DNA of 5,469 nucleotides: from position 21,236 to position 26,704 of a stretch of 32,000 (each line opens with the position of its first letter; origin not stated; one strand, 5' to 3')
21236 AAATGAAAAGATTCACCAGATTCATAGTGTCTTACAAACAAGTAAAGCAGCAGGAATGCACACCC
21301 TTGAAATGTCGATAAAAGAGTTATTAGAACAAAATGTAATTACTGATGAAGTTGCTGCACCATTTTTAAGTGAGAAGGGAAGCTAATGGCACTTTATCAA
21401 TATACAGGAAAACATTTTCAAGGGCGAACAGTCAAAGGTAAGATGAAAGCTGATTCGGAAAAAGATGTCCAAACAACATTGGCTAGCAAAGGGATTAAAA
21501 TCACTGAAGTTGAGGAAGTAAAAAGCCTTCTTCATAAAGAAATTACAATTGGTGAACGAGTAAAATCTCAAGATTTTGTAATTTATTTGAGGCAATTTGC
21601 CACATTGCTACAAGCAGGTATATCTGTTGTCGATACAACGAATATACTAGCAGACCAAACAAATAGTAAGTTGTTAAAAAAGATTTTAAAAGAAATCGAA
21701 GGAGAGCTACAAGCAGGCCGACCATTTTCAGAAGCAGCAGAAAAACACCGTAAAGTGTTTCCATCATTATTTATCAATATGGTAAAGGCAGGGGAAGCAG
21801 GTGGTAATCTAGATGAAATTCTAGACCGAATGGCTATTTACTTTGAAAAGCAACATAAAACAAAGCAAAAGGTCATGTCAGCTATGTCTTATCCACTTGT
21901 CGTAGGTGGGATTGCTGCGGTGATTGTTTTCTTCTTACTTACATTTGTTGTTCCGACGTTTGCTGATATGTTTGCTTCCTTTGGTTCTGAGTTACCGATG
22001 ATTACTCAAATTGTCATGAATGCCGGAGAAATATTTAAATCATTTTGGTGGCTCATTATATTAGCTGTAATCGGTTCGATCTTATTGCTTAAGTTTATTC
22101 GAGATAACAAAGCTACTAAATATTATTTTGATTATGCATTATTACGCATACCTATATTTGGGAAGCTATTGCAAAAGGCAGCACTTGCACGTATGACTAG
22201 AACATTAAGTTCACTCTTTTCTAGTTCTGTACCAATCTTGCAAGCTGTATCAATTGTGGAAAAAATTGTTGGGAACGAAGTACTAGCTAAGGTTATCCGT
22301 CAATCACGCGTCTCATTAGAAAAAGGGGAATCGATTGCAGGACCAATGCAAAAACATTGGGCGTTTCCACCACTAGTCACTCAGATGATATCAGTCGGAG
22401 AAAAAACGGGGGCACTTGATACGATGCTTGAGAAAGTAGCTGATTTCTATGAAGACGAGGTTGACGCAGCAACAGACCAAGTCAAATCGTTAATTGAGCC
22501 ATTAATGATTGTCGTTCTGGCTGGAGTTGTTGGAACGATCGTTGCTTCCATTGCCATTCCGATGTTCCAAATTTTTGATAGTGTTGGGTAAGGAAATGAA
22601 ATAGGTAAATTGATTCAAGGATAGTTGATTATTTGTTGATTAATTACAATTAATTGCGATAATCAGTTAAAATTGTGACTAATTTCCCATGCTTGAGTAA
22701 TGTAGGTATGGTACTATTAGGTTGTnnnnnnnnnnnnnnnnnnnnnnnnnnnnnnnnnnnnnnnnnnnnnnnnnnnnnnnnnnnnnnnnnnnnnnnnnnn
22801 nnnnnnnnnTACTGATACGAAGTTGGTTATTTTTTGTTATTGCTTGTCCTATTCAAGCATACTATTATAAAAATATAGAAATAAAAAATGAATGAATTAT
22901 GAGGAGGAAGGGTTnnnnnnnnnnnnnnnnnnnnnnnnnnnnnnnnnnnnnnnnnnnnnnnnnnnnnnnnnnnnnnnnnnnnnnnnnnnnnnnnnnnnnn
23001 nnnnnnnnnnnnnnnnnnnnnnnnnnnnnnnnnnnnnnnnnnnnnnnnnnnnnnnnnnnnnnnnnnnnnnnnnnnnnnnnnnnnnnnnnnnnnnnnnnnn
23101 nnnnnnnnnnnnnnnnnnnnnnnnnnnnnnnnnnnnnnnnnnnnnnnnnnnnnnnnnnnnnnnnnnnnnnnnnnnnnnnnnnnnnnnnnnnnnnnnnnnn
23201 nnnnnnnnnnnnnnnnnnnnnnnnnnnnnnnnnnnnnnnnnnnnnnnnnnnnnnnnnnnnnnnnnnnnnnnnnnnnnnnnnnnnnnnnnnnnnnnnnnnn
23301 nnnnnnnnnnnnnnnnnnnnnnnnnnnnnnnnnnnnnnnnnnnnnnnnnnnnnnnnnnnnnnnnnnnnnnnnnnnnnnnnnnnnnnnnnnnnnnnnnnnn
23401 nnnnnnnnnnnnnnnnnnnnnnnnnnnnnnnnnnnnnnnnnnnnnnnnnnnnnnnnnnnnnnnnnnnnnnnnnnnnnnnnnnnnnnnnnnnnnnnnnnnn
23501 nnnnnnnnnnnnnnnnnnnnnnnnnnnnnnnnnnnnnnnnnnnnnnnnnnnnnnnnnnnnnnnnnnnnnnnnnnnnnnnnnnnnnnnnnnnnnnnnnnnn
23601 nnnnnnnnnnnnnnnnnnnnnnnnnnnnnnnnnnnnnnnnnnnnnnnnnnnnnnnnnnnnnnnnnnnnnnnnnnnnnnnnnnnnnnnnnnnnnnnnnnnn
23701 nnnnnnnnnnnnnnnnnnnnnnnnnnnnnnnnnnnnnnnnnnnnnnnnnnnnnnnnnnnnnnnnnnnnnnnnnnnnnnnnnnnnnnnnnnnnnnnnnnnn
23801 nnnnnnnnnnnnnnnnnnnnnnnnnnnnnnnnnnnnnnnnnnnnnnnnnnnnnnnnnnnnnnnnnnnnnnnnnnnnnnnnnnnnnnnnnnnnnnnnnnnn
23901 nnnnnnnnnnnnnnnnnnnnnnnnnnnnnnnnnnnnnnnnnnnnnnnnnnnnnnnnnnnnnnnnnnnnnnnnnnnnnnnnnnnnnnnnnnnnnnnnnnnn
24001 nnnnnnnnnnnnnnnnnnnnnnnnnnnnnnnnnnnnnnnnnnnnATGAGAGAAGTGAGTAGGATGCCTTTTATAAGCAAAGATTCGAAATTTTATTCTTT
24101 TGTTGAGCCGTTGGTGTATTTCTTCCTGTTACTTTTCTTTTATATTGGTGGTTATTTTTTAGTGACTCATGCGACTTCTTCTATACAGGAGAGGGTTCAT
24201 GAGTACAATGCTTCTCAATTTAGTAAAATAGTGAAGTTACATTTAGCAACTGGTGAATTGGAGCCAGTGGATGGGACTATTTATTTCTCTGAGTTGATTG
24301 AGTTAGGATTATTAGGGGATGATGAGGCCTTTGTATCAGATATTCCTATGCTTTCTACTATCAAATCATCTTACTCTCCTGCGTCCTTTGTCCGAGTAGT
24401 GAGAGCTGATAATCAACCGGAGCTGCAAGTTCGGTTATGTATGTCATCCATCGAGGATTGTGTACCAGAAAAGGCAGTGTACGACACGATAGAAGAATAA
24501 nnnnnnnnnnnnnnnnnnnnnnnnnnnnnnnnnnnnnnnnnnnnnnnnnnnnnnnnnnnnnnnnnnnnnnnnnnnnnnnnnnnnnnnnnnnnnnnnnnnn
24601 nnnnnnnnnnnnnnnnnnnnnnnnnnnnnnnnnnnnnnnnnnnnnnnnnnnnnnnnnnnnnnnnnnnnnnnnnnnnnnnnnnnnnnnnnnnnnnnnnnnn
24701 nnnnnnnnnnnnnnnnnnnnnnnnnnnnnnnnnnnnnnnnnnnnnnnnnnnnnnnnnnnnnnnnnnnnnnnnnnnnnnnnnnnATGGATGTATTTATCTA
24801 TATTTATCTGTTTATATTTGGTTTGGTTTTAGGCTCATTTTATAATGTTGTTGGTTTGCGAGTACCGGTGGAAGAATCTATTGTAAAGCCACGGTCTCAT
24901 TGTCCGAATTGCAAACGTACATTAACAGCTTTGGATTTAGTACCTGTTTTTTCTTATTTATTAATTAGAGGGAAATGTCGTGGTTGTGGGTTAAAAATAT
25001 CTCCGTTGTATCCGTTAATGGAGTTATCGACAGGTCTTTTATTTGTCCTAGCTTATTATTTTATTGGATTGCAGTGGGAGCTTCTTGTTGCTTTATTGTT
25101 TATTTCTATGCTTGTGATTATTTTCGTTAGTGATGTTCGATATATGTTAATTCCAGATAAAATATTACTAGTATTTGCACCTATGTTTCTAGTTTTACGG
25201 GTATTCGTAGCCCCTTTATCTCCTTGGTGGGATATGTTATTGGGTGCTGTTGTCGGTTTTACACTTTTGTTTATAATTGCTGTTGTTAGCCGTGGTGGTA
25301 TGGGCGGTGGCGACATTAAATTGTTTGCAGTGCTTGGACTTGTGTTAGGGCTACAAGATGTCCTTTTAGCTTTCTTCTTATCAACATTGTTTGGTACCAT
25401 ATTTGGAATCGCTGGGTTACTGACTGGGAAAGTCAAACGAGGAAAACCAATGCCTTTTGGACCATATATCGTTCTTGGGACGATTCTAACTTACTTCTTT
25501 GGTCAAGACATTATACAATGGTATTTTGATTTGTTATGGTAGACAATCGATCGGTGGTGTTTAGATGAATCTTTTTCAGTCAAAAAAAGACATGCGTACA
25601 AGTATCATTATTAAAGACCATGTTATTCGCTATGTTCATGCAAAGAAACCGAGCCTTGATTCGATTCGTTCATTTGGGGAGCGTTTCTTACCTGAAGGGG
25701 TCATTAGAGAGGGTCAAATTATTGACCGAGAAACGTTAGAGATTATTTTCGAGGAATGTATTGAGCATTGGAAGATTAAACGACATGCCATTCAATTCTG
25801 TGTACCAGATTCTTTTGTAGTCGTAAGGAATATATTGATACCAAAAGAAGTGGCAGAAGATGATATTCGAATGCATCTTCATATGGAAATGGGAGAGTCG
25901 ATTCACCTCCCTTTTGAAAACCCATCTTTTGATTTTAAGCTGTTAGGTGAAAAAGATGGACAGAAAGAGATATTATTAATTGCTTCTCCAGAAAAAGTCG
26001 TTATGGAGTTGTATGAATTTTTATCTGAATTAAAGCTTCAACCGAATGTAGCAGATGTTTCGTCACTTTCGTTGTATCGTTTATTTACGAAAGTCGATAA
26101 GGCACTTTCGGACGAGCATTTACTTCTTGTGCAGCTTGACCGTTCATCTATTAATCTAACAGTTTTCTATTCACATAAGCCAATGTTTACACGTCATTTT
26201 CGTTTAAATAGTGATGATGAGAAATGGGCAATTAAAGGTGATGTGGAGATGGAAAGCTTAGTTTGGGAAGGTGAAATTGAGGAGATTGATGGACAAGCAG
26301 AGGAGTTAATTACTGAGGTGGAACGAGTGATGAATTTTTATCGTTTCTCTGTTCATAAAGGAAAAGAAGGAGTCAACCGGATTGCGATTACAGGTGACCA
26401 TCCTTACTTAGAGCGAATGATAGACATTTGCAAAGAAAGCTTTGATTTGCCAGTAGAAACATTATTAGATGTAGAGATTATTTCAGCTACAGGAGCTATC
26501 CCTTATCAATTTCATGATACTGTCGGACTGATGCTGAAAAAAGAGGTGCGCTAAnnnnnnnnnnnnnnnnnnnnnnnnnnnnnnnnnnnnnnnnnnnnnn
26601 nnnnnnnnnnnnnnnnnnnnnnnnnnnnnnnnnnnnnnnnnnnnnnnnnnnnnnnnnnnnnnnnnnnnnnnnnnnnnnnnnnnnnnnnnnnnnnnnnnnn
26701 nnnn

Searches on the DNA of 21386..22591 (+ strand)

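Call 20: search_rna_families(sources=[L001, L043, L044, L012, L005, L015, L024], threshold=gathering)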
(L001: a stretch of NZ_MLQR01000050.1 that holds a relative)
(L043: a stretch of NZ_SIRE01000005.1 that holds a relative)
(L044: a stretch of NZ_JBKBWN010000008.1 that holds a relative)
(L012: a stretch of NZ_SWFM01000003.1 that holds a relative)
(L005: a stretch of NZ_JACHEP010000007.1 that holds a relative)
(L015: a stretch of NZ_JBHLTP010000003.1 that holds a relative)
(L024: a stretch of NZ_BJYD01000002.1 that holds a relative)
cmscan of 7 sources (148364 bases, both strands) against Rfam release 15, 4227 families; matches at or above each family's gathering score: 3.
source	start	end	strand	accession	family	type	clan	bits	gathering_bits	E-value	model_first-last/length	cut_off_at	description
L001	11296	11379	+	RF01786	c-di-GMP-II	Cis-reg; riboswitch;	CL00127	80.8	53.5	2.3e-16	1-84/84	no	Cyclic di-GMP-II riboswitch aptamer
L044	353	436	+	RF01786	c-di-GMP-II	Cis-reg; riboswitch;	CL00127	74.3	53.5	1.6e-14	1-84/84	no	Cyclic di-GMP-II riboswitch aptamer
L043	6898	6981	+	RF01786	c-di-GMP-II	Cis-reg; riboswitch;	CL00127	66.6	53.5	2.5e-12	1-84/84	no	Cyclic di-GMP-II riboswitch aptamer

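Call 29: search_rna_families(sources=[L081, L083, L085, L086, L087, L088, L089], threshold=gathering)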
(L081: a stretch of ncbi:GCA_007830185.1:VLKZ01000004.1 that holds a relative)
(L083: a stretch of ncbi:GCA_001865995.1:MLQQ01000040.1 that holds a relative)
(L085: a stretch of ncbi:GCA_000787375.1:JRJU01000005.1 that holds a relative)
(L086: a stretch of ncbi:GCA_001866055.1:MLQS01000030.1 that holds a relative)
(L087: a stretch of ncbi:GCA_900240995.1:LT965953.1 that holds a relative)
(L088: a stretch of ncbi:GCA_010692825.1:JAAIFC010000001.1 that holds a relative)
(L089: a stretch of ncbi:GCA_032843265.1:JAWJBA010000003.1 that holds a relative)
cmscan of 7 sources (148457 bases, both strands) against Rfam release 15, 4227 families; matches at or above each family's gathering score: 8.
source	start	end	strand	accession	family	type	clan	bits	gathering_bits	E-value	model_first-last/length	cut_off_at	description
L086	11295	11378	+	RF01786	c-di-GMP-II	Cis-reg; riboswitch;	CL00127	83.1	53.5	5.1e-17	1-84/84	no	Cyclic di-GMP-II riboswitch aptamer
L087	11293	11376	+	RF01786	c-di-GMP-II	Cis-reg; riboswitch;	CL00127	77.5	53.5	1.9e-15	1-84/84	no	Cyclic di-GMP-II riboswitch aptamer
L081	11292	11375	+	RF01786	c-di-GMP-II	Cis-reg; riboswitch;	CL00127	71.5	53.5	9.7e-14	1-84/84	no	Cyclic di-GMP-II riboswitch aptamer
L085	11290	11373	+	RF01786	c-di-GMP-II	Cis-reg; riboswitch;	CL00127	69.4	53.5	4e-13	1-84/84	no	Cyclic di-GMP-II riboswitch aptamer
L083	11511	11594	+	RF01786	c-di-GMP-II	Cis-reg; riboswitch;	CL00127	65.5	53.5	5.1e-12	1-84/84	no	Cyclic di-GMP-II riboswitch aptamer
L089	11298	11381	+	RF01786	c-di-GMP-II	Cis-reg; riboswitch;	CL00127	60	53.5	1.7e-10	1-84/84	no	Cyclic di-GMP-II riboswitch aptamer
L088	11292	11375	+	RF01786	c-di-GMP-II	Cis-reg; riboswitch;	CL00127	58.9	53.5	3.6e-10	1-84/84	no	Cyclic di-GMP-II riboswitch aptamer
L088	102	186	+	RF01786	c-di-GMP-II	Cis-reg; riboswitch;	CL00127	57.1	53.5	1.2e-09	1-84/84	no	Cyclic di-GMP-II riboswitch aptamer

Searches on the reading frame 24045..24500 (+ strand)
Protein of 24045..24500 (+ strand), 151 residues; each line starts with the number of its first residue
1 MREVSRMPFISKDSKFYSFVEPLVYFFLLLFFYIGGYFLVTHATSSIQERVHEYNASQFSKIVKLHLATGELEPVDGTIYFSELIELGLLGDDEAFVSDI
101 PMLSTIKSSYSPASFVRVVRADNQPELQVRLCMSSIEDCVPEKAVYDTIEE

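Call 7: search_protein_families(library=pfam, proteins=[window:24045-24500:+])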
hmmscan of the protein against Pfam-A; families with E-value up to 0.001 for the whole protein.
window:24045-24500:+ (151 aa): 0 families

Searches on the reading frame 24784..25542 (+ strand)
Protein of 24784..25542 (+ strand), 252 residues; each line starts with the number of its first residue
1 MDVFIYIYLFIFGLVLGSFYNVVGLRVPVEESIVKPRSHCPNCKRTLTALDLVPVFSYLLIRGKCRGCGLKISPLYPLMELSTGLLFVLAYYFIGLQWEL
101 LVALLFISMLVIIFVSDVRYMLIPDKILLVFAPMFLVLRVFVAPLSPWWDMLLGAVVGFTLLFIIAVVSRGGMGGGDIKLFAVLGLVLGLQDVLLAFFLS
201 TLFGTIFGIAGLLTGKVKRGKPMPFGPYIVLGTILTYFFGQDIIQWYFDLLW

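Call 7: search_protein_families(library=pfam, proteins=[window:24784-25542:+])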
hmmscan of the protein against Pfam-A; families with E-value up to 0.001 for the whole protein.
window:24784-25542:+ (252 aa): 2 families
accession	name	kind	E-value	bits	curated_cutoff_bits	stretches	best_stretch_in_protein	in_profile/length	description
PF06750.18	A24_N_bact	-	1.1e-33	115.6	23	1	11-92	1-82/84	Bacterial Peptidase A24 N-terminal domain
PF01478.23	Peptidase_A24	-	1.6e-22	80.4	26.5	1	104-209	1-104/104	Type IV leader peptidase family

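Call 63: find_related_loci(query=window:24784-25542:+, collection=metagenome_contigs, flank=4000)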
Query window:24784-25542:+ (252 aa) in metagenome_contigs; peptide patterns used: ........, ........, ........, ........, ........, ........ (x = any residue, [..] = any of these).
600 stretches matched a pattern (row limit reached: there are more); 553 encode a relative of the query (tblastn E <= 1e-3); the best 80 are kept; 80 distinct loci.
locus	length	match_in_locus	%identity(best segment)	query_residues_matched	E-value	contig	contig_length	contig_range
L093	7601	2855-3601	64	1-250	2e-94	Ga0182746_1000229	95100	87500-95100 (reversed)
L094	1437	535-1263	62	3-246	6e-101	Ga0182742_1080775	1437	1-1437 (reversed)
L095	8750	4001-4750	58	1-251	6e-94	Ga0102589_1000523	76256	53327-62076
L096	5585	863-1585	63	9-250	1e-92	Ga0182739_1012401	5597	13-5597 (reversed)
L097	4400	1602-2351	58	1-251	2e-91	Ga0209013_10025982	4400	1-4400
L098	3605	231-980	56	1-251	3e-90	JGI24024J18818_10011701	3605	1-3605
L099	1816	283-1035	58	1-252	2e-92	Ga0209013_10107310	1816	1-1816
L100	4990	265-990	58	7-249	1e-86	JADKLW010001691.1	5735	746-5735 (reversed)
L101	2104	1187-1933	52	1-250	1e-88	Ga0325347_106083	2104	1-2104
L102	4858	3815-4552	53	1-247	3e-84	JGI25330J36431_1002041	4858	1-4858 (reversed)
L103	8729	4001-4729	57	1-244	1e-83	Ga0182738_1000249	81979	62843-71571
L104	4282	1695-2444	57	1-251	3e-82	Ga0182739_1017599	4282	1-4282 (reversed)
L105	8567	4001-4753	56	1-252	2e-78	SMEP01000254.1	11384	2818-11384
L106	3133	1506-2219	50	13-251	1e-68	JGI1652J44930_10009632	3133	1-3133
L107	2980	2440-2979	69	1-181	5e-68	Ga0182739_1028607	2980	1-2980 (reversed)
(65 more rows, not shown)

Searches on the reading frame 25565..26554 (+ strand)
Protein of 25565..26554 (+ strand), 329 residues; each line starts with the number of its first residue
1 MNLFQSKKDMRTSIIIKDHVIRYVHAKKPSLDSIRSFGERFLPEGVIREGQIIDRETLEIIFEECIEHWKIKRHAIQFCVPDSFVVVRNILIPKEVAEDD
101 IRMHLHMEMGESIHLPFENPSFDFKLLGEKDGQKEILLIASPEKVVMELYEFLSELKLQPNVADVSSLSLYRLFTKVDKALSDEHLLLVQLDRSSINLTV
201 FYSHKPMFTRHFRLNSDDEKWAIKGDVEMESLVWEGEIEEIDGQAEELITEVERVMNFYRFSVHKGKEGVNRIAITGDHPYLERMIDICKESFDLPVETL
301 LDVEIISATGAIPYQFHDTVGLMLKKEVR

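Call 7: search_protein_families(library=pfam, proteins=[window:25565-26554:+])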
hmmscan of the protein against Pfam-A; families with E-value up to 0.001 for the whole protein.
window:25565-26554:+ (329 aa): 1 family
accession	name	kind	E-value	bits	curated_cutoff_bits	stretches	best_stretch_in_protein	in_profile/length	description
PF11104.14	PilM_2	-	2e-17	63.6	27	1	34-211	23-207/340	Type IV pilus assembly protein PilM;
